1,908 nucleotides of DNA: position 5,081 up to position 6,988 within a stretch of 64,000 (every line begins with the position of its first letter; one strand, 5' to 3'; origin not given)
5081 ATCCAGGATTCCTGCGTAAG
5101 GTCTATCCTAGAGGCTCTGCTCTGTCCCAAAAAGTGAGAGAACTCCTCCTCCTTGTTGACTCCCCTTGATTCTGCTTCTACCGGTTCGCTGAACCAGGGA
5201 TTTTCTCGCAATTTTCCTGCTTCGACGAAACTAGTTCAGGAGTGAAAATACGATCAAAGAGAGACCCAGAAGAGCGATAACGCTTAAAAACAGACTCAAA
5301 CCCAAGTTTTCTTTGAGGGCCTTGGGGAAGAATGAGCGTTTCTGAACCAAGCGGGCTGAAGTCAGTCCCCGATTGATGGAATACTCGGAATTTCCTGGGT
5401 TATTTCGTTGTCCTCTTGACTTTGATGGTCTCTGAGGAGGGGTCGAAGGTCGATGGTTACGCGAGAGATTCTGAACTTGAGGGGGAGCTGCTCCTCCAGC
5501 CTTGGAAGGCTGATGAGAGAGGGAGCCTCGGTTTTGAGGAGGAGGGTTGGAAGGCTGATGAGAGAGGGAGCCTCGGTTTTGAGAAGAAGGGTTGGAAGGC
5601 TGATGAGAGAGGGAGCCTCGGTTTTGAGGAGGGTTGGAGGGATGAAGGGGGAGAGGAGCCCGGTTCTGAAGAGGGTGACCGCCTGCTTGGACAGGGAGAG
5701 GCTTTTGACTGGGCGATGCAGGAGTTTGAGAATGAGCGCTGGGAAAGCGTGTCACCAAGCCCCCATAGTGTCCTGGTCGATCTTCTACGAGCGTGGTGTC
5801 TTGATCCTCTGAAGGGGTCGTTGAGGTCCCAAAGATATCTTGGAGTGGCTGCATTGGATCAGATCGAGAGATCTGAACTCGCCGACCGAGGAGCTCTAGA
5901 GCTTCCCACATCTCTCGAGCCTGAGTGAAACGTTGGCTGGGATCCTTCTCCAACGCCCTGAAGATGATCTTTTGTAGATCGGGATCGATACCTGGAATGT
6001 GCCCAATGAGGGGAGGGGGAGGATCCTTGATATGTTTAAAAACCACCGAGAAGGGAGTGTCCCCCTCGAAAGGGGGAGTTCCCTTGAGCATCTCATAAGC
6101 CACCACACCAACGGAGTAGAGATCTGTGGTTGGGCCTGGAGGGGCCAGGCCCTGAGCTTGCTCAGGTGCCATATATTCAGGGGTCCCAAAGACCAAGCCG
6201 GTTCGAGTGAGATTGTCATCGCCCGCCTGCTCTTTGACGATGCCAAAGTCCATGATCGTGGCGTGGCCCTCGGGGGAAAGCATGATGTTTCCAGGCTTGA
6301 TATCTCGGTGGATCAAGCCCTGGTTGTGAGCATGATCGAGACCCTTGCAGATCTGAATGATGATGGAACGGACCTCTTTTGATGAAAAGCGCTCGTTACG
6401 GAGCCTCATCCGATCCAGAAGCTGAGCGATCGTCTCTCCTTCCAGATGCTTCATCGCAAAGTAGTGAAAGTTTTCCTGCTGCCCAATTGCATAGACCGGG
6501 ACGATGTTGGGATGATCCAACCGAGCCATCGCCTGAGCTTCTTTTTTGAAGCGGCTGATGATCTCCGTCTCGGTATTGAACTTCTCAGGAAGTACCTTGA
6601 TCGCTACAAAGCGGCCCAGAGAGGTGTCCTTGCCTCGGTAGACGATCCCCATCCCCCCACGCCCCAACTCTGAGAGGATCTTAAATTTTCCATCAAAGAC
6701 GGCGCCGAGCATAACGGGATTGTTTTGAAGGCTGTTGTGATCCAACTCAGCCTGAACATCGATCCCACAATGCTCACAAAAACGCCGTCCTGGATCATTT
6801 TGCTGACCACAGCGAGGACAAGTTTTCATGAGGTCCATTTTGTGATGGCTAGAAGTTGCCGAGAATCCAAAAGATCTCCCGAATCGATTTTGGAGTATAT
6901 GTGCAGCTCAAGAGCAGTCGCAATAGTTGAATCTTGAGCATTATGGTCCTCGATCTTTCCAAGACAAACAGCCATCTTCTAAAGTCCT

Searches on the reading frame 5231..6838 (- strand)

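Call 53: search_protein_families(library=pfam, proteins=[window:5231-6838:-], max_evalue=0.00001)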
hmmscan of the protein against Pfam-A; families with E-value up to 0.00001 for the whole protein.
window:5231-6838:- (535 aa): 5 families
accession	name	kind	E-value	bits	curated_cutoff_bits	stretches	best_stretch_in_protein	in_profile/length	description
PF00069.31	Pkinase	-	2.1e-52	178.6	31.7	1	53-308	2-255/263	Protein kinase domain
PF07714.23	PK_Tyr_Ser-Thr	-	5.7e-33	114.8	23.1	1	53-305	2-250/258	Protein tyrosine and serine/threonine kinase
PF03109.22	ABC1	-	1.1e-07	31.7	22.9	1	87-204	110-217/244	ABC1 atypical kinase-like domain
PF13240.11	Zn_Ribbon_1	-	1.2e-06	28.6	25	1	7-25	2-20/23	zinc-ribbon domain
PF13248.11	Zn_ribbon_3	-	1.2e-06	28.2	27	1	4-27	2-25/26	zinc-ribbon domain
